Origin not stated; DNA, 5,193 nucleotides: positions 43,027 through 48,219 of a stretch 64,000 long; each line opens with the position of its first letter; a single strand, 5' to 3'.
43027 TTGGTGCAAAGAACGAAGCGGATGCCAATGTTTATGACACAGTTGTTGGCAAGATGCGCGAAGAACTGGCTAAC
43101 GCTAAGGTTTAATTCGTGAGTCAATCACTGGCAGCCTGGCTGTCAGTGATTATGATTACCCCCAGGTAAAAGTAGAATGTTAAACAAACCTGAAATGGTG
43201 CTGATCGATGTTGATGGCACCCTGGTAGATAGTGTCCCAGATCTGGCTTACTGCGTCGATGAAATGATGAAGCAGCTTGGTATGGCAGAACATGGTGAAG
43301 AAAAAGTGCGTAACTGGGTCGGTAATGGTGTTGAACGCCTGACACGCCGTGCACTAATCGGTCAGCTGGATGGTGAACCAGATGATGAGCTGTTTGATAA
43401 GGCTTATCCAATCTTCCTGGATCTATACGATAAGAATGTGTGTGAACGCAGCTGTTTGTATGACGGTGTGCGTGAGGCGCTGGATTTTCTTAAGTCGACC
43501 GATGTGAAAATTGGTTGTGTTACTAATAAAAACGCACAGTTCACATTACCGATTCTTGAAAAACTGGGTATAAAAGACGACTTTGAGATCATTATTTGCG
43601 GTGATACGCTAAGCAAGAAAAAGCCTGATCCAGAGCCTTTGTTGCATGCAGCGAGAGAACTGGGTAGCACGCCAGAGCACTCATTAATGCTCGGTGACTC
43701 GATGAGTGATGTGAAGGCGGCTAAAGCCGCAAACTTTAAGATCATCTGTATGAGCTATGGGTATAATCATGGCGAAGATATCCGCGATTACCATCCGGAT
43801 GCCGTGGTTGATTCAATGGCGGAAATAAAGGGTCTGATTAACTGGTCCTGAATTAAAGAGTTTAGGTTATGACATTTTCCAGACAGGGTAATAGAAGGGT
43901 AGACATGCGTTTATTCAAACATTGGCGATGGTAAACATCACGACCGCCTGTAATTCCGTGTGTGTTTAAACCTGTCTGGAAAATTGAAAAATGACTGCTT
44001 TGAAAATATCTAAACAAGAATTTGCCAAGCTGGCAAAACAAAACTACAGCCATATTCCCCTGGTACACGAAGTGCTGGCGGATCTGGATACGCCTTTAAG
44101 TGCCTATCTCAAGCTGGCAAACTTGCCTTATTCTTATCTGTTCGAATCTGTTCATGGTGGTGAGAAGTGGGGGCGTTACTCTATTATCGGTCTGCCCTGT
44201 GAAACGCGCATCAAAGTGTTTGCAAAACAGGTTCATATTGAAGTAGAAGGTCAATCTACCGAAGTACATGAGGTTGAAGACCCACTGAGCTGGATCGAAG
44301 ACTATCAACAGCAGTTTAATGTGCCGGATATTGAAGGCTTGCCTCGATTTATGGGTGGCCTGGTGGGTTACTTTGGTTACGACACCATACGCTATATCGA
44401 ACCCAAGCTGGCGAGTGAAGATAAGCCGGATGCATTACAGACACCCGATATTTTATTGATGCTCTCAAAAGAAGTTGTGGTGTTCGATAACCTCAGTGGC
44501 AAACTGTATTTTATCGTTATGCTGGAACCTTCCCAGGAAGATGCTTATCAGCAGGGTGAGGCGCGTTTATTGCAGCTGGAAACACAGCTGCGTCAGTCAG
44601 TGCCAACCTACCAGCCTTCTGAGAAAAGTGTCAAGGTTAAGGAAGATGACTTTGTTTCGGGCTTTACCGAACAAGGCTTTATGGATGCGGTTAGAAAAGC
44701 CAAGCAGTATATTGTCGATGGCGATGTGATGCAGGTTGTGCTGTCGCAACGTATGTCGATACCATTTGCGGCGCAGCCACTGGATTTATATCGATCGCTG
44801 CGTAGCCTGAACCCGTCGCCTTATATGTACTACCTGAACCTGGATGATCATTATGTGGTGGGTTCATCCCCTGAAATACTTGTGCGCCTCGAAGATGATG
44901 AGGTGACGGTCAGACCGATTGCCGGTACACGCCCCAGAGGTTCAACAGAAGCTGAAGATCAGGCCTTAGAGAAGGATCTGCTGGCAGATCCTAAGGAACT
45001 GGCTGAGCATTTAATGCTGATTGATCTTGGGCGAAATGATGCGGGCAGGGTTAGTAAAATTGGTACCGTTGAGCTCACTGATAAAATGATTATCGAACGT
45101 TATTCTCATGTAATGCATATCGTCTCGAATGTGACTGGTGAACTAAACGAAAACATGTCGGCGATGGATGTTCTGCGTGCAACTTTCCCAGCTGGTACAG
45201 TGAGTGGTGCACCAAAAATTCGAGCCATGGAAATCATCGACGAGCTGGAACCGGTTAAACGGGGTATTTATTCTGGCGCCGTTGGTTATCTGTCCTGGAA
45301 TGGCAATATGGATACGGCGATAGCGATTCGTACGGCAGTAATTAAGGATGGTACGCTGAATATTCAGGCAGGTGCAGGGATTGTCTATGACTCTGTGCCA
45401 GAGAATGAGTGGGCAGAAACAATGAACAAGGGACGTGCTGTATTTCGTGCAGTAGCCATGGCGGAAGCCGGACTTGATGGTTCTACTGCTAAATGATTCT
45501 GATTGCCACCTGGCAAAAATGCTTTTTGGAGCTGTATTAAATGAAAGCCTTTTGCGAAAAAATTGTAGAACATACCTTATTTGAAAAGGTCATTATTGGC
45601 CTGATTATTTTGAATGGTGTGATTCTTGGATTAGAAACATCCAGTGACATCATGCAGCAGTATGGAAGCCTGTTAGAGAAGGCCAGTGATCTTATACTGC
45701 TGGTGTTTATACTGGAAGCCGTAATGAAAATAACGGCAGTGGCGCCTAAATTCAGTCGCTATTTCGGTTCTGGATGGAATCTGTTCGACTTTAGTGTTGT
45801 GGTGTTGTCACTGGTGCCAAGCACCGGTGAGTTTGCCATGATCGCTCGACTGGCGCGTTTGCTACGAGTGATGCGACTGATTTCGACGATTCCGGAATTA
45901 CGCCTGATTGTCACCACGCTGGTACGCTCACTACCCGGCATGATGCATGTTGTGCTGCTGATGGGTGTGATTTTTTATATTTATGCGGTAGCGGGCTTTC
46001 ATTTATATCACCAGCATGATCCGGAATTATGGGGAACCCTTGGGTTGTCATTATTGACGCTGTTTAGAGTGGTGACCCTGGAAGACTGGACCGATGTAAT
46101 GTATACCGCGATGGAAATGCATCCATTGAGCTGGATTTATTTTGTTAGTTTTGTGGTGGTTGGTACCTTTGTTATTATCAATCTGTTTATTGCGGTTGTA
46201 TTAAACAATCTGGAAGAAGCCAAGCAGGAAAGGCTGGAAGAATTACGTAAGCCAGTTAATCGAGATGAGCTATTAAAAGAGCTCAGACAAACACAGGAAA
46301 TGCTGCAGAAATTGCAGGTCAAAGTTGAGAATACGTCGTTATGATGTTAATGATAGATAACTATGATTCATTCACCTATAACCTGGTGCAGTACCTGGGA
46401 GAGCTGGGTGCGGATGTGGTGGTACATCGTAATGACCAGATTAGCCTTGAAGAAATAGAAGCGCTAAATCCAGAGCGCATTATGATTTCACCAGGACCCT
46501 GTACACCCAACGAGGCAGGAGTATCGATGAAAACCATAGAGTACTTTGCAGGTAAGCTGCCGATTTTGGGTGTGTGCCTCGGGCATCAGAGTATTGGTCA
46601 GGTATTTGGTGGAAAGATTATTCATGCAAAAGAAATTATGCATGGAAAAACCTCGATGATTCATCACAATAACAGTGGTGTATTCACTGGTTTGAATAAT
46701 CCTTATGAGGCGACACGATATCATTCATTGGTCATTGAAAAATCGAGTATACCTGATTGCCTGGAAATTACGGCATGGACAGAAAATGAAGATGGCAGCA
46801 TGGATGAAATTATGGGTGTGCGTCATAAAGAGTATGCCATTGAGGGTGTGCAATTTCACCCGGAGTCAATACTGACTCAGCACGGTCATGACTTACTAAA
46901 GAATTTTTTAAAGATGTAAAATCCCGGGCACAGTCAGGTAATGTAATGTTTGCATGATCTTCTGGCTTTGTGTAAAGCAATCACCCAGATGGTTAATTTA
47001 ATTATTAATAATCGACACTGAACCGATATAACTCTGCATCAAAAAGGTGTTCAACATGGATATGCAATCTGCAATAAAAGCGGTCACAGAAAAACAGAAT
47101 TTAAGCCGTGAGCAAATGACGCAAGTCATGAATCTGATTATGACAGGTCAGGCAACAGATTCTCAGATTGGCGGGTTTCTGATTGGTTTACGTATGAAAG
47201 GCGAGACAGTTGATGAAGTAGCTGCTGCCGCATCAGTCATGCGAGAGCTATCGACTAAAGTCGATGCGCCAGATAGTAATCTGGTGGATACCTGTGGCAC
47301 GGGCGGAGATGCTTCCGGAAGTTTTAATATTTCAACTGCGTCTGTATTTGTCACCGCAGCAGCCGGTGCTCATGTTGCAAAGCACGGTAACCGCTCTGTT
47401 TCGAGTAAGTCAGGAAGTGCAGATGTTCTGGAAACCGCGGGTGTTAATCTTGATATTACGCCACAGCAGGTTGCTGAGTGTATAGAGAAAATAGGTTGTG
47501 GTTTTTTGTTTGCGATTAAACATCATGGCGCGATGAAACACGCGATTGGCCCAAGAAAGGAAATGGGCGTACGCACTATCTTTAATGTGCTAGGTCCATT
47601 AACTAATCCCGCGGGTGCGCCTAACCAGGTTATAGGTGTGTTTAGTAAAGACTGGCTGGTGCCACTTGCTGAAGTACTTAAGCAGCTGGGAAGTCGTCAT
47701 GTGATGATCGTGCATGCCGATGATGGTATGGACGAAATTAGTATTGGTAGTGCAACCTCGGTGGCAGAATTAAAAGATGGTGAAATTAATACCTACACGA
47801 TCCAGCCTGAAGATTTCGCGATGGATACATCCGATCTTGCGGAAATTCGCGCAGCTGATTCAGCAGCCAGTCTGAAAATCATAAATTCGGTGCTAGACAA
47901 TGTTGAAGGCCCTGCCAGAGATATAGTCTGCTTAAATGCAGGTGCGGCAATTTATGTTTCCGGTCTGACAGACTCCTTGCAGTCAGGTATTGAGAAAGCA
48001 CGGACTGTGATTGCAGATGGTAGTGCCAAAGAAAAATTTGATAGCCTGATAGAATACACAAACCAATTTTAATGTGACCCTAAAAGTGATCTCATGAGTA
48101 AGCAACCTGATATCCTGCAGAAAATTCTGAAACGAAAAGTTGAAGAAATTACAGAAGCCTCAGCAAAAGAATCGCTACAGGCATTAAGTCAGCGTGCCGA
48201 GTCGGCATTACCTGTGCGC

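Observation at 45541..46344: Voltage-gated BacNav-type channel gene embedded in the trp operon and translationally coupled to trpG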

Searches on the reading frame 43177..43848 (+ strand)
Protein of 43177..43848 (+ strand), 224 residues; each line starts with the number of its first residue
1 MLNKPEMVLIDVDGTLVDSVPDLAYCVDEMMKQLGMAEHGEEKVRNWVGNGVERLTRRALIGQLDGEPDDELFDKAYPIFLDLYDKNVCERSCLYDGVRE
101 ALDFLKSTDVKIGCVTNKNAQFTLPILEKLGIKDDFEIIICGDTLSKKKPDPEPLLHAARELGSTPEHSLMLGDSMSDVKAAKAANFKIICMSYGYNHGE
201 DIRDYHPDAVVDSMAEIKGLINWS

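Call 3: search_protein_families(library=pfam, proteins=[window:43177-43848:+])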
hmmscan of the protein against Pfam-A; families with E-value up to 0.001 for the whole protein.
window:43177-43848:+ (224 aa): 4 families
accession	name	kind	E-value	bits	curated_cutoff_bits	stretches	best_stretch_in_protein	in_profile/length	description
PF13419.12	HAD_2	-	1.4e-36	126.7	23.8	1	8-190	1-176/178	Haloacid dehalogenase-like hydrolase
PF00702.32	Hydrolase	-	4.2e-32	112.5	26.4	1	8-186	4-191/191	haloacid dehalogenase-like hydrolase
PF13242.12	Hydrolase_like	-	3.4e-12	46.5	22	1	149-216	4-74/75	HAD-hyrolase-like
PF12710.13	HAD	-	6.1e-07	30.5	27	1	8-183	1-189/189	haloacid dehalogenase-like hydrolase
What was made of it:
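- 43177..43851 (+): gph-like HAD phosphatase. Pfam HAD_2, 1.4e-36 (call 3).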

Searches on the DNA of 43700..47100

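Call 25: search_rna_families(source=window, start=43700, end=47100, threshold=evalue, max_evalue=10, show_alignments=2)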
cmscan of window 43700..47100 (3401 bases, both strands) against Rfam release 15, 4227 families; matches with E-value up to 10: 2.
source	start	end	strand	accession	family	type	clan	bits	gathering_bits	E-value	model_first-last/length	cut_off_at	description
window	46653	46840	+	RF02111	IS009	Gene;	-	17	117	0.61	1-199/199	no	IS009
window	45799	45922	-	RF02851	Ysr283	Gene; antisense;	-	11.7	58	4.4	1-253/253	no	Yersinia sRNA 283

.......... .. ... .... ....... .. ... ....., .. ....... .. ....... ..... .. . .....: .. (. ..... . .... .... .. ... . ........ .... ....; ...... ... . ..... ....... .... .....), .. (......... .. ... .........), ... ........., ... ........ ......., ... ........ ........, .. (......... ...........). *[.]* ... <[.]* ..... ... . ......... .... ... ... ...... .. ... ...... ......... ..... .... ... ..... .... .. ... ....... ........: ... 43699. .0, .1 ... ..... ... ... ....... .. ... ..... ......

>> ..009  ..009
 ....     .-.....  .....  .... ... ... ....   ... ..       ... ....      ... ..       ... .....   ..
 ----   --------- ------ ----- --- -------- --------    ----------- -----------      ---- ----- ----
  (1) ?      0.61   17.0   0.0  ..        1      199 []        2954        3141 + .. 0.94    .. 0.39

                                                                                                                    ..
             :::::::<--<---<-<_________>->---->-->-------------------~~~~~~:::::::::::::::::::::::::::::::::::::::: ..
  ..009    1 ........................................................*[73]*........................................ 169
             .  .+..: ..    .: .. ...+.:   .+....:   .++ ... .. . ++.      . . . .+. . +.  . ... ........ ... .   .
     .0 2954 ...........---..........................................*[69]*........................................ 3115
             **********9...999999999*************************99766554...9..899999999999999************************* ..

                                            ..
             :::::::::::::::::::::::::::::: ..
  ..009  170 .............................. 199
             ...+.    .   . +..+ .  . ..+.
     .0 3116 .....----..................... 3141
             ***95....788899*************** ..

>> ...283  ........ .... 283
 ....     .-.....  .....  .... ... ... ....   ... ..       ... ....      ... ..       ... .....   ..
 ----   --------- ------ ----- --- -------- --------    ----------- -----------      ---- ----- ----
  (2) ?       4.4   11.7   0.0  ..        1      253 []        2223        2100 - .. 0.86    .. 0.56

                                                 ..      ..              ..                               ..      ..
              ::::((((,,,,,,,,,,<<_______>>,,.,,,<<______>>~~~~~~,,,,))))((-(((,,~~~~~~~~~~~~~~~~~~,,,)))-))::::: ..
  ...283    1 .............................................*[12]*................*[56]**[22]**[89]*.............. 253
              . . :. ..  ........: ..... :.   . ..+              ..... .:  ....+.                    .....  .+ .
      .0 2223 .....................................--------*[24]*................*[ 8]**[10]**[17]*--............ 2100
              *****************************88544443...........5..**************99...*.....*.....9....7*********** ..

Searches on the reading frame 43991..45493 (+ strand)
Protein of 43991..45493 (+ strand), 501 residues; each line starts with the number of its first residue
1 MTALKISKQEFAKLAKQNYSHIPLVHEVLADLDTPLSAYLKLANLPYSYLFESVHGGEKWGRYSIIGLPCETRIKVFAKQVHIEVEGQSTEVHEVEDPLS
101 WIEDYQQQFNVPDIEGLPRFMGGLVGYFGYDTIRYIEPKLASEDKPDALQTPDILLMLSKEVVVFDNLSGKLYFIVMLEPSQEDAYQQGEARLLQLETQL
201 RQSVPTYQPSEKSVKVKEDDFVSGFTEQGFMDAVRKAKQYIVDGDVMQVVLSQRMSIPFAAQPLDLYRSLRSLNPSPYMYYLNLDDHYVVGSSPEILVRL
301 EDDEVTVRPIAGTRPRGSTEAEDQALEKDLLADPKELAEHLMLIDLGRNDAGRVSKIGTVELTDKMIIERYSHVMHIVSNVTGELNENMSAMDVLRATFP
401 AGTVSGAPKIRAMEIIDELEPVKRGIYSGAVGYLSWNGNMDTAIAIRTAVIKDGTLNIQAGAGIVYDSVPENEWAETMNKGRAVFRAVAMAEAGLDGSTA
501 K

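Call 3: search_protein_families(library=pfam, proteins=[window:43991-45493:+])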
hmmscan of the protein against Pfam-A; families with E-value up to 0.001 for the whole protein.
window:43991-45493:+ (501 aa): 2 families
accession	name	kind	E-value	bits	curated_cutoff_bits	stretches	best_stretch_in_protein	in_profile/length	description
PF00425.24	Chorismate_bind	-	1.8e-97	326.3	27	1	227-480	2-257/257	chorismate binding enzyme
PF04715.19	Anth_synt_I_N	-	9.6e-34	117.1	23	1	31-173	1-139/140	Anthranilate synthase component I, N terminal region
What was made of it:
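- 43991..45496 (+): trpE (anthranilate synthase component I). Pfam Chorismate_bind (call 3).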

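Call 4: search_protein_families(library=ncbifam, proteins=[window:43991-45493:+])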
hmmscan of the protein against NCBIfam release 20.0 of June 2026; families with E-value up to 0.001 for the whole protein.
window:43991-45493:+ (501 aa): 26 families (the best 25 are shown)
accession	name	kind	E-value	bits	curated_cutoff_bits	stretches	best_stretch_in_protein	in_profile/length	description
TIGR00564.1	trpE_most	equivalog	3.9e-177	589.8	517.7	1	31-488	2-454/455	anthranilate synthase component I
NF010086.0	PRK13571.1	equivalog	7.1e-162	539.4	693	1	5-493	8-502/510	anthranilate synthase component I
TIGR01820.1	TrpE-arch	equivalog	1.4e-146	489.3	512.05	1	35-488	1-448/449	anthranilate synthase component I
NF010089.0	PRK13574.1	equivalog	2.9e-114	382.3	527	1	49-488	27-418/421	anthranilate synthase component I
NF010082.0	PRK13567.1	equivalog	5.2e-110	368.3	576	1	50-484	26-463/468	anthranilate synthase component I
NF006563.0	PRK09070.1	equivalog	1.2e-106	357.1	514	1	35-489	12-445/447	aminodeoxychorismate synthase component I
NF010087.0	PRK13572.1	equivalog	3.3e-105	352.3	580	1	33-490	9-433/435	anthranilate synthase component I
TIGR01824.1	PabB-clade2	equivalog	1.4e-104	350.2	408.55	1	122-484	1-355/355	aminodeoxychorismate synthase, component I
NF010079.0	PRK13564.1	equivalog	6.1e-103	345.4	471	1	106-492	131-515/521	anthranilate synthase component 1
NF004610.0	PRK05940.1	equivalog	1.8e-101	340.3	568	1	74-490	53-461/467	anthranilate synthase component I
TIGR00553.1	pabB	equivalog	1.2e-86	290.8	328.4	1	124-483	1-328/329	aminodeoxychorismate synthase component I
TIGR00565.1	trpE_proteo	equivalog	2.3e-84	284.1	494.65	1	125-491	130-496/498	anthranilate synthase component I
NF012009.0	PRK15465.1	equivalog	2.7e-77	260.2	622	1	39-486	22-449/453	aminodeoxychorismate synthase component 1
NF010081.0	PRK13566.1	equivalog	1.6e-75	254.8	645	1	123-493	158-512/729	anthranilate synthase component I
NF005698.0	PRK07508.1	equivalog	5.5e-72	242.4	452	1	210-485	99-376/383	aminodeoxychorismate synthase component I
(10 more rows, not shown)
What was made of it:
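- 43991..45496 (+): TIGR00564, 3.9e-177, above cut-off (call 4).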

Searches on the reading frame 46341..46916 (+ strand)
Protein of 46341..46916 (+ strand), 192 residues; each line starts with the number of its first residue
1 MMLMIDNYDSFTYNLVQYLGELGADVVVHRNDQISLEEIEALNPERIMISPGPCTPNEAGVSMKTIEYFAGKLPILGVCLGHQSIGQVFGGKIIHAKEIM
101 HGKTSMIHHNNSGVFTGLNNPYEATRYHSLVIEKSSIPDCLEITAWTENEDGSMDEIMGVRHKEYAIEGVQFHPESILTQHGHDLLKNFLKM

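Call 3: search_protein_families(library=pfam, proteins=[window:46341-46916:+])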
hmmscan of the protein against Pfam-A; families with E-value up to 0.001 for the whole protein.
window:46341-46916:+ (192 aa): 2 families
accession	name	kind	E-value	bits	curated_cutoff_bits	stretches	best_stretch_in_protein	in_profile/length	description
PF00117.34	GATase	-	5.1e-64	215.9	22.8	1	3-190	1-187/190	Glutamine amidotransferase class-I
PF07722.19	Peptidase_C26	-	1e-08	35.6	20.5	1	69-175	102-219/219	Peptidase C26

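Call 4: search_protein_families(library=ncbifam, proteins=[window:46341-46916:+])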
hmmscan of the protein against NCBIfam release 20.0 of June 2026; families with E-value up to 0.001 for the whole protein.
window:46341-46916:+ (192 aa): 23 families
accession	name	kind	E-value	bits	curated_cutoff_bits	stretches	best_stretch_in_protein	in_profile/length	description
NF006462.0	PRK08857.1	equivalog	4.5e-98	326.6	345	1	1-191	1-191/193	aminodeoxychorismate/anthranilate synthase component II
NF005271.0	PRK06774.1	equivalog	1.3e-97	324.8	340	1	1-191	1-190/191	aminodeoxychorismate synthase component II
NF005799.0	PRK07649.1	equivalog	4.2e-95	316.8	327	1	1-191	1-186/195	aminodeoxychorismate/anthranilate synthase component II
NF011201.0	PRK14607.1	equivalog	7.6e-93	312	670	1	1-191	1-187/534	bifunctional anthranilate synthase component II/anthranilate phosphoribosyltransferase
NF005946.0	PRK08007.1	equivalog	2.3e-89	297.9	332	1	1-191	1-186/187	aminodeoxychorismate synthase component 2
TIGR00566.1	trpG_papA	subfamily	1.2e-85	286.1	121.05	1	1-191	1-191/192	glutamine amidotransferase of anthranilate synthase or aminodeoxychorismate synthase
NF005849.0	PRK07765.1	equivalog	6.7e-75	251.1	308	1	2-191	3-190/219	aminodeoxychorismate/anthranilate synthase component II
NF041322.1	Anth_synII_Halo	equivalog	6.2e-62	208.6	320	1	4-191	1-188/190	anthranilate synthase component II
NF007073.0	PRK09522.1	equivalog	1.7e-48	165.9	738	1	2-190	4-187/531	bifunctional anthranilate synthase glutamate amidotransferase component TrpG/anthranilate phosphoribosyltransferase TrpD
NF010081.0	PRK13566.1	equivalog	3.1e-46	158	645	1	2-191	531-718/729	anthranilate synthase component I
NF005367.0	PRK06895.1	equivalog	3e-43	147.9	265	1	2-191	4-187/190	anthranilate synthase component II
TIGR01815.1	TrpE-clade3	equivalog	2e-37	128.6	739.15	1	2-183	519-695/717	anthranilate synthase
TIGR01823.1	PabB-fungal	equivalog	5.5e-36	124.1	442.55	1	2-192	8-203/742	aminodeoxychorismate synthase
NF004169.0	PRK05637.1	equivalog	1.7e-32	112.7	332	1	3-186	6-199/210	anthranilate synthase component II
TIGR00888.1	guaA_Nterm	equivalog_domain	8.5e-28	97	172.15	1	3-191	2-182/188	glutamine-hydrolyzing GMP synthase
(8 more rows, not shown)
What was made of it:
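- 46341..46919 (+): trpG (glutamine amidotransferase of anthranilate synthase). TIGR00566, 1.2e-85, above cut-off (call 4).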

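Call 15: find_related_loci(query=window:46341-46916:+, collection=metagenome_contigs, flank=4000)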
Query window:46341-46916:+ (192 aa) in metagenome_contigs; peptide patterns used: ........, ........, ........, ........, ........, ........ (x = any residue, [..] = any of these).
600 stretches matched a pattern (row limit reached: there are more); 517 encode a relative of the query (tblastn E <= 1e-3); the best 80 are kept; 80 distinct loci.
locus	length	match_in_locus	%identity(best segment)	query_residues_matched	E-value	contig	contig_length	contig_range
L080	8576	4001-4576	93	1-192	7e-122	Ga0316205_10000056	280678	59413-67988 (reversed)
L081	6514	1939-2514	91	1-192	6e-121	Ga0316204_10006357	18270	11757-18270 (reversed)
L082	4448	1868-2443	90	1-192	1e-121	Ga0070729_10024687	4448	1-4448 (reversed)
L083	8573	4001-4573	92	1-191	1e-120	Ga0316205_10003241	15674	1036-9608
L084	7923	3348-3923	91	1-192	9e-121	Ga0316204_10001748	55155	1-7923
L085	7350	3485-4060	91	1-192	2e-120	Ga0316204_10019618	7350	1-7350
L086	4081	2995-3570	90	1-192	1e-121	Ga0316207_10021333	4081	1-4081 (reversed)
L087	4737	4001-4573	91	1-191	1e-119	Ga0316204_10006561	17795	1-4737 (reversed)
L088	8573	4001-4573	90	1-191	1e-119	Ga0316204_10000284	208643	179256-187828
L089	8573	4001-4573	91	1-191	2e-119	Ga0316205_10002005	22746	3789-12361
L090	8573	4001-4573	90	1-191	1e-119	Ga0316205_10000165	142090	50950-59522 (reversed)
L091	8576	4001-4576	90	1-192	2e-119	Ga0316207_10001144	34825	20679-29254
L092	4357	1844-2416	89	1-191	3e-120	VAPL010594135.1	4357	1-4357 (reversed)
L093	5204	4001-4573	89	1-191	4e-119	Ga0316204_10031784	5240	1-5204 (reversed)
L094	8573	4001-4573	91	1-191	4e-119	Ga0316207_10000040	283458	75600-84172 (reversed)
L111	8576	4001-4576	85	1-192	5e-115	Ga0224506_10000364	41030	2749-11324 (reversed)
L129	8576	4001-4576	80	1-192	1e-109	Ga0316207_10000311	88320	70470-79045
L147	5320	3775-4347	80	1-191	4e-107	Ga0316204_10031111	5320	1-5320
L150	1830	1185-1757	80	1-191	1e-113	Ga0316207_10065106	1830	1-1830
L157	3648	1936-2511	77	1-192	4e-108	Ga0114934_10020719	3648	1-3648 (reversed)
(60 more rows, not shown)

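Call 33: search_protein_families(library=pfam, proteins=[L147:2723-3730:+, L157:693-1916:+, L129:3566-3940:+, L150:742-1134:+, L111:4638-5855:+, L093:4616-4993:+], max_evalue=0.001)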
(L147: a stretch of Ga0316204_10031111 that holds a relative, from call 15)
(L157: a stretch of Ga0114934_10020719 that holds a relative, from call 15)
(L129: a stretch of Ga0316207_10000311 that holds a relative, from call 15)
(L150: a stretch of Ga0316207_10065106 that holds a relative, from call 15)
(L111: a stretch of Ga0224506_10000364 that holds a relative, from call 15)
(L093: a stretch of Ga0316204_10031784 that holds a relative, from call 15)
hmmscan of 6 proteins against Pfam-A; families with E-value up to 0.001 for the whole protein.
L147:2723-3730:+ (336 aa): 0 families

L157:693-1916:+ (408 aa): 0 families

L129:3566-3940:+ (125 aa): 1 family
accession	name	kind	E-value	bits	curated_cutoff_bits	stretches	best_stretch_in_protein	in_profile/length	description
PF13366.12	PDDEXK_3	-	3.6e-43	147.1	22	1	5-121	2-117/117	PD-(D/E)XK nuclease superfamily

L150:742-1134:+ (131 aa): 1 family
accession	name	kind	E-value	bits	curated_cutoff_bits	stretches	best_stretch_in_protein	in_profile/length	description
PF13366.12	PDDEXK_3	-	3.3e-41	140.8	22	1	10-127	1-117/117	PD-(D/E)XK nuclease superfamily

L111:4638-5855:+ (406 aa): 3 families
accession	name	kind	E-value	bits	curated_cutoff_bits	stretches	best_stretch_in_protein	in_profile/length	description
PF07690.21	MFS_1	-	5e-43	147.8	33.4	1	18-358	3-345/347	Major Facilitator Superfamily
PF00083.30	Sugar_tr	-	3.1e-07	30.1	22.3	1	39-189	39-194/452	Sugar (and other) transporter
PF06609.19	TRI12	-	3.2e-06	26.3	23.2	1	26-189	59-221/599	Fungal trichothecene efflux pump (TRI12)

L093:4616-4993:+ (126 aa): 1 family
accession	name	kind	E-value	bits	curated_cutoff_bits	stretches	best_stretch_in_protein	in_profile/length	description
PF13366.12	PDDEXK_3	-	3.1e-42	144.1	22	1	5-121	2-117/117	PD-(D/E)XK nuclease superfamily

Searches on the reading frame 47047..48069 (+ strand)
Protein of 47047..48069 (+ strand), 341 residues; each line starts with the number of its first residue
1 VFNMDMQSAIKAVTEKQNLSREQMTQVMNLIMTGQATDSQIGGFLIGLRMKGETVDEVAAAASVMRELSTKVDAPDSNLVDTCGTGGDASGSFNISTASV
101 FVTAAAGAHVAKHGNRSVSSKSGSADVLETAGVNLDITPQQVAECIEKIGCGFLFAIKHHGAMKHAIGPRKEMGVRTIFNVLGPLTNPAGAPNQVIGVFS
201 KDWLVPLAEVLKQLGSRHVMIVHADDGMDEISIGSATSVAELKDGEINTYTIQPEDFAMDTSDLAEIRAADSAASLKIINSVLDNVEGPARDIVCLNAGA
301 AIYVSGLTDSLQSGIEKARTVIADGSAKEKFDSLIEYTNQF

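Call 3: search_protein_families(library=pfam, proteins=[window:47047-48069:+])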
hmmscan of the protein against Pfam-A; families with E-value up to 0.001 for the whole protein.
window:47047-48069:+ (341 aa): 2 families
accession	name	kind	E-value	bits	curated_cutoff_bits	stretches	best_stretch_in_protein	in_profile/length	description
PF00591.27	Glycos_transf_3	-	1.6e-92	310.1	27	1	77-327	2-252/253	Glycosyl transferase family, a/b domain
PF02885.22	Glycos_trans_3N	-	9.7e-24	83.3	26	1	8-68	2-62/63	Glycosyl transferase family, helical bundle domain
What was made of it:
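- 47047..48072 (+): trpD. Pfam Glycos_transf_3, 1.6e-92 (call 3).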
